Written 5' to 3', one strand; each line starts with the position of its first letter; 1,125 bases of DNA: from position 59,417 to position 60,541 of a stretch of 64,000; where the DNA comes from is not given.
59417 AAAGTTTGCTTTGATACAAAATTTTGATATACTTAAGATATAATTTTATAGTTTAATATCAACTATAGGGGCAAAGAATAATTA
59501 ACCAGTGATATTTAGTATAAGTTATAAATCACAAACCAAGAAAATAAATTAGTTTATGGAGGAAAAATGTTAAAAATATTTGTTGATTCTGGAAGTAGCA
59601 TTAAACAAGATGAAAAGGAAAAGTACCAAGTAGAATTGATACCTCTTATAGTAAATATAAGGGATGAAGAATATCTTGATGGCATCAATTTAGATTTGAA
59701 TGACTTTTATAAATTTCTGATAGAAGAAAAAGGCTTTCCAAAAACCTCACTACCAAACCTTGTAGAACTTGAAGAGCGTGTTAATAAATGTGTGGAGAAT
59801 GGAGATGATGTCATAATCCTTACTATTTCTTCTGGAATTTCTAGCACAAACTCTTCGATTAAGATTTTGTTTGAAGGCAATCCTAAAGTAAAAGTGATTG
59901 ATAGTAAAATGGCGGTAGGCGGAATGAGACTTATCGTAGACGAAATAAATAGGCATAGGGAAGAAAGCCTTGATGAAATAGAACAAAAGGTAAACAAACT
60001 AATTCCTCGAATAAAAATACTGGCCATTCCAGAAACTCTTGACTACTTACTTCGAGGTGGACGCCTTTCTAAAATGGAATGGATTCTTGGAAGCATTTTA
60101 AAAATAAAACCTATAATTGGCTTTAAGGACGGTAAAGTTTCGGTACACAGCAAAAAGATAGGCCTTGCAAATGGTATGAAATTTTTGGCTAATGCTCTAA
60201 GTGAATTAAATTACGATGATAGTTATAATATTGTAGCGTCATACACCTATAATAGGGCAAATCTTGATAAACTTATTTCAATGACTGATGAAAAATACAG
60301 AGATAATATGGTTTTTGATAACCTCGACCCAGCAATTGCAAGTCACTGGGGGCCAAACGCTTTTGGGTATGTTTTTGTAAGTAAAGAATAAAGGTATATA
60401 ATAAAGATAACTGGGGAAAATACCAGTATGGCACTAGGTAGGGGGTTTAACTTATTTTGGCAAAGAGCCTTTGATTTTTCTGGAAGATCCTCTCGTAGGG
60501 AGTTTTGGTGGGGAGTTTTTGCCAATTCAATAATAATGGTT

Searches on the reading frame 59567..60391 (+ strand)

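Call 7: search_protein_families(library=pfam, proteins=[window:59567-60391:+], max_evalue=0.01)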
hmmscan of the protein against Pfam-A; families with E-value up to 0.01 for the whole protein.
window:59567-60391:+ (274 aa): 2 families
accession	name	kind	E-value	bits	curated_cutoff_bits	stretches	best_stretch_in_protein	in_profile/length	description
PF02645.21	DegV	-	2.5e-59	201.4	27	1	2-272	2-279/280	Uncharacterised protein, DegV family COG1307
PF13684.11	FakA-like_C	-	1.3e-06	28.4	23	1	73-245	39-195/216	Fatty acid kinase subunit A-like, C-terminal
